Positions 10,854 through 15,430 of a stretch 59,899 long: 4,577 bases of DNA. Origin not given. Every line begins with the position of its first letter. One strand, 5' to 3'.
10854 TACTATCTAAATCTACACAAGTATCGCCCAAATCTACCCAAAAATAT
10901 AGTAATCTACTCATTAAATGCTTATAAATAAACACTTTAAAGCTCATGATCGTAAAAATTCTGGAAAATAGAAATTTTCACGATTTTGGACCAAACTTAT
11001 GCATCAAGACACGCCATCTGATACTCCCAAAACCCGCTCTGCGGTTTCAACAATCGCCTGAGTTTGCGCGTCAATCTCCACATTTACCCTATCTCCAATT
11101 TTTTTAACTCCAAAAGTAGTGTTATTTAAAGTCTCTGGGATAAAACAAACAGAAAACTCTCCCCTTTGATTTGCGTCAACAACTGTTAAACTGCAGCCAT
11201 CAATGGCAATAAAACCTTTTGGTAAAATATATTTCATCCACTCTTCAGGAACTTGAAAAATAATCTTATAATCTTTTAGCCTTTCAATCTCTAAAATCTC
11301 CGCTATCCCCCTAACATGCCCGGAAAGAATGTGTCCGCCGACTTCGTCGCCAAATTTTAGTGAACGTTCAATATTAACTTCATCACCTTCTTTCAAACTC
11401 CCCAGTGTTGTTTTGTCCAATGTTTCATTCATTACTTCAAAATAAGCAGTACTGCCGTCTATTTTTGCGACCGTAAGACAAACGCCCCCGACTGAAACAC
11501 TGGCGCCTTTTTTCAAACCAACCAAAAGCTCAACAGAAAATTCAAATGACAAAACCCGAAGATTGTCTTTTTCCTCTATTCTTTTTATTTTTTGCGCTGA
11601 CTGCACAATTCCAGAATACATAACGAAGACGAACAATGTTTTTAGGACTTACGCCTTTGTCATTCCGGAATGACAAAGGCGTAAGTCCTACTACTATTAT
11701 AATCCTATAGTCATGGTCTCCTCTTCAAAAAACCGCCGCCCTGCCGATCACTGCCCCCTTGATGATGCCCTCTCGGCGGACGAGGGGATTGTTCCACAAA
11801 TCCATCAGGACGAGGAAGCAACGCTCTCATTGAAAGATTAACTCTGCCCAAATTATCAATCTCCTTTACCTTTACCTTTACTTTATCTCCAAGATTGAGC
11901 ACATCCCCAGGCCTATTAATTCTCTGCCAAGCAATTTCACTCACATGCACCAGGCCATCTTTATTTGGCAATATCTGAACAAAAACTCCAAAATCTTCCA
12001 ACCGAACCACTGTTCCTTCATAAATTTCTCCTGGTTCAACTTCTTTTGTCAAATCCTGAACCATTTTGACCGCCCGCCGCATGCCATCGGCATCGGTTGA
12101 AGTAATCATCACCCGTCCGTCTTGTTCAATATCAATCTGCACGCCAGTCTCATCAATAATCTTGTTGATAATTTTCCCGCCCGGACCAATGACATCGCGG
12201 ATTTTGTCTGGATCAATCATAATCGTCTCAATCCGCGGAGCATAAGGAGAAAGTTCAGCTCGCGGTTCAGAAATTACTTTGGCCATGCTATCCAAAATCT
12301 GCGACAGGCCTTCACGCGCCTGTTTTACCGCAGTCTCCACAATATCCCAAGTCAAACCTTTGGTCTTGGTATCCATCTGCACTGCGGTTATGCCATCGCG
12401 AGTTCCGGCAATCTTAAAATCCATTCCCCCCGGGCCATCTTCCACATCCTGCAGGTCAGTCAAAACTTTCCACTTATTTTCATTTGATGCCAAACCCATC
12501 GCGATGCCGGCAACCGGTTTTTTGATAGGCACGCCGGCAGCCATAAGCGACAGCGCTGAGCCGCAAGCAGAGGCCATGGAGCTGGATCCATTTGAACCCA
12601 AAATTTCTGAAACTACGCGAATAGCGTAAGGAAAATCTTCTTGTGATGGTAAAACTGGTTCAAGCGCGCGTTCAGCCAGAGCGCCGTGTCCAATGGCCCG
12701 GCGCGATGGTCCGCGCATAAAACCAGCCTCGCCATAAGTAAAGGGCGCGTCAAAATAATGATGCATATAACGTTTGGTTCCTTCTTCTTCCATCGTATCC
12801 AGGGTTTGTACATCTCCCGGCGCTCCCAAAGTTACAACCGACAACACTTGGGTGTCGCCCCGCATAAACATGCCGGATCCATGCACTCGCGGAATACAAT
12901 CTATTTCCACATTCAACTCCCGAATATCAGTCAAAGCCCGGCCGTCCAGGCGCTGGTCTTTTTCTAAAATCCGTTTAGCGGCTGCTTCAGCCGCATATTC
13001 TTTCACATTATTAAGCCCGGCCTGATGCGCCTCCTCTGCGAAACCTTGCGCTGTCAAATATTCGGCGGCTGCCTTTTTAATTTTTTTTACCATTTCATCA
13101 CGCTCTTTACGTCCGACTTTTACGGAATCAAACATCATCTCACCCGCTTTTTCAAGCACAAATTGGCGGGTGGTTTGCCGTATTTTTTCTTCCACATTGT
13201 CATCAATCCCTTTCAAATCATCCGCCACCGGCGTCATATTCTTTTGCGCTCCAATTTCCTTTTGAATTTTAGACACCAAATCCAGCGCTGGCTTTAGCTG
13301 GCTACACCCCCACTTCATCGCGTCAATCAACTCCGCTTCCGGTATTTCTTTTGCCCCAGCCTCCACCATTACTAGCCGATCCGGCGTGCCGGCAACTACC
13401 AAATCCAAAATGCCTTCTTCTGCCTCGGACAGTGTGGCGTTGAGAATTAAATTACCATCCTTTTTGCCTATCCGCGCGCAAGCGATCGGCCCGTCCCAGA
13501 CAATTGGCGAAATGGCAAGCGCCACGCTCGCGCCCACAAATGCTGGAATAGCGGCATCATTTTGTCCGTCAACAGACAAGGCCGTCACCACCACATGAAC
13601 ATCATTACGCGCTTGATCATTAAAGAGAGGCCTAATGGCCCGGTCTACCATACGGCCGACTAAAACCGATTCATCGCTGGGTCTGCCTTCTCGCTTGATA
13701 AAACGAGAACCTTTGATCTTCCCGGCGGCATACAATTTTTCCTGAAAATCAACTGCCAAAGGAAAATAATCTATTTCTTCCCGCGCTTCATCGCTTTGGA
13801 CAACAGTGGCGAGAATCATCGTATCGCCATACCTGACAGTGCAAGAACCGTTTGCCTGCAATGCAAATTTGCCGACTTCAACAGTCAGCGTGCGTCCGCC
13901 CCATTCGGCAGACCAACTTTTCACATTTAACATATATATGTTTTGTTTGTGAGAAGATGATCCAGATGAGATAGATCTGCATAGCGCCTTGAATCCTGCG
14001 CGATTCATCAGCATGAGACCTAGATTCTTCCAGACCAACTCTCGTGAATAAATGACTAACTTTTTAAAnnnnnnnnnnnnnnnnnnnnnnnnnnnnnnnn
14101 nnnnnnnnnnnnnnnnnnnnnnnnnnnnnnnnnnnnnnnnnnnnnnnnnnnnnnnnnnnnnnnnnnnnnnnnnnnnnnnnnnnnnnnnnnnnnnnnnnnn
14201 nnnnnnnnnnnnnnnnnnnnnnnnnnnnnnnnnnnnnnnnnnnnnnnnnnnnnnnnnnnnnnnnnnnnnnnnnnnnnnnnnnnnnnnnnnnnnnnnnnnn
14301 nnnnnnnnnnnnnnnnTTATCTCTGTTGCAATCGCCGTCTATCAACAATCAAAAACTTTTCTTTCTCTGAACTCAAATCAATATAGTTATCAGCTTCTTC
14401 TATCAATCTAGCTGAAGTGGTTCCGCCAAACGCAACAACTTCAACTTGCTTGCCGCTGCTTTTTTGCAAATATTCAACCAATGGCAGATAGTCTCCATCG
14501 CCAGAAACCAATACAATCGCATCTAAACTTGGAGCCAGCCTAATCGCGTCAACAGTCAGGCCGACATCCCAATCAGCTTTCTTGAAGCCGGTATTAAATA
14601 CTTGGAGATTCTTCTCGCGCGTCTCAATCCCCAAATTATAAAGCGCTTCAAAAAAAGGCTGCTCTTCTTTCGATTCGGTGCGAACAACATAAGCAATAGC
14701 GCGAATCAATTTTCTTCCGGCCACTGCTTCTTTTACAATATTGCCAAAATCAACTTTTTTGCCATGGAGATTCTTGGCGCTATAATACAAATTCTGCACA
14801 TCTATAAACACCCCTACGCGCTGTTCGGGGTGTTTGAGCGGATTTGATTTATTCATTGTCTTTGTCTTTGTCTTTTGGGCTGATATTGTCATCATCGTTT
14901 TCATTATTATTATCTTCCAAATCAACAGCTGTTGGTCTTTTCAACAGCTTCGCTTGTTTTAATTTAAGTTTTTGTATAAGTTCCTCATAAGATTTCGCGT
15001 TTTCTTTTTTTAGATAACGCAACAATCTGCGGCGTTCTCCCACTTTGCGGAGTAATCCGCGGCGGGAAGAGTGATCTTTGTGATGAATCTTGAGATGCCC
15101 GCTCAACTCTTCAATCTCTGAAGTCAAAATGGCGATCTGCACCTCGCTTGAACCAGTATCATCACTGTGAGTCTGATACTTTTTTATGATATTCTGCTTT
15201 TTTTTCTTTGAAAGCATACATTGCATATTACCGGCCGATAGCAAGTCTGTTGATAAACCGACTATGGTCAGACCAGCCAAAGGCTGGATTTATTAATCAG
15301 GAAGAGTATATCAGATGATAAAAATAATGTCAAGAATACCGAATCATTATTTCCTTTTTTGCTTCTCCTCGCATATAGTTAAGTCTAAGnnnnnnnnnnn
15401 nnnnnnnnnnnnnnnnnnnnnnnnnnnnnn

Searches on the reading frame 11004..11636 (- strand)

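Call 58: search_protein_families(library=pfam, proteins=[window:11004-11636:-], max_evalue=0.01)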
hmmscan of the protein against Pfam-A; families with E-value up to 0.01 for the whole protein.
window:11004-11636:- (210 aa): 1 family
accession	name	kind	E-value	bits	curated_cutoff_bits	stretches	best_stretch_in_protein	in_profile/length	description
PF00677.23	Lum_binding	-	2.4e-47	159.3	27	2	105-189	1-86/86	Lumazine binding domain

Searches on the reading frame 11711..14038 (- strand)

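Call 58: search_protein_families(library=pfam, proteins=[window:11711-14038:-], max_evalue=0.01)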
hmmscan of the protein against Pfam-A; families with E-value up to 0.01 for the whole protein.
window:11711-14038:- (775 aa): 5 families
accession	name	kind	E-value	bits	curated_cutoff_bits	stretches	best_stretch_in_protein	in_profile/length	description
PF01138.27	RNase_PH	-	3.9e-46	157.1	25.5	2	48-177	2-127/130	3' exoribonuclease family, domain 1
PF00575.29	S1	-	5e-19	68.9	22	1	667-738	2-74/74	S1 RNA binding domain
PF03725.20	RNase_PH_C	-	2.2e-17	63.2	20.8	2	183-246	1-66/67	3' exoribonuclease family, domain 2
PF00013.35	KH_1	-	5.7e-12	45.7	21.5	1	604-662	2-66/66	KH domain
PF22675.2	KH-I_KHDC4-BBP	-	6.6e-05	23.1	30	0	613-661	8-72/76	KHDC4/BBP-like, KH-domain type I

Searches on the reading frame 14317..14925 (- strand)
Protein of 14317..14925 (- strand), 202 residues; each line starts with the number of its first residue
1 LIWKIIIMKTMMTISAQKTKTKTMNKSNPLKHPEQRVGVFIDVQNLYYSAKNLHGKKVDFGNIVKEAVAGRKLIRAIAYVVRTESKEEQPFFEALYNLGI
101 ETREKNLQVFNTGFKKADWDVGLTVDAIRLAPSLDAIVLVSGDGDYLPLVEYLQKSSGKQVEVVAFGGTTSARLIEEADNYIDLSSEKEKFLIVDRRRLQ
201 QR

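Call 58: search_protein_families(library=pfam, proteins=[window:14317-14925:-], max_evalue=0.01)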
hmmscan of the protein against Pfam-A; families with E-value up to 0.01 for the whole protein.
window:14317-14925:- (202 aa): 1 family
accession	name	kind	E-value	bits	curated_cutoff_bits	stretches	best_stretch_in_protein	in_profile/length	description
PF01936.24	NYN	-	2.6e-36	125.8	24.2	1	36-184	1-144/145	NYN domain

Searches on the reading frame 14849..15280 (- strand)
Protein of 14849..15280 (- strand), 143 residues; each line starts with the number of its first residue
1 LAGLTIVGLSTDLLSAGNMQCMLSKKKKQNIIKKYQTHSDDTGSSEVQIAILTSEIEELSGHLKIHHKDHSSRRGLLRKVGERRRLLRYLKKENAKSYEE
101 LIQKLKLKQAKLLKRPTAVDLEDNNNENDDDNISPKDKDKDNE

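Call 95: search_protein_families(library=pfam, proteins=[window:14849-15280:-], max_evalue=0.001)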
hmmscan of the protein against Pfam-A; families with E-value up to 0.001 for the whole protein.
window:14849-15280:- (143 aa): 1 family
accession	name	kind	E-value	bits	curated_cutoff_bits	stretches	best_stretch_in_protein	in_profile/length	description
PF00312.27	Ribosomal_S15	-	1.1e-31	109.2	31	1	28-108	1-81/81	Ribosomal protein S15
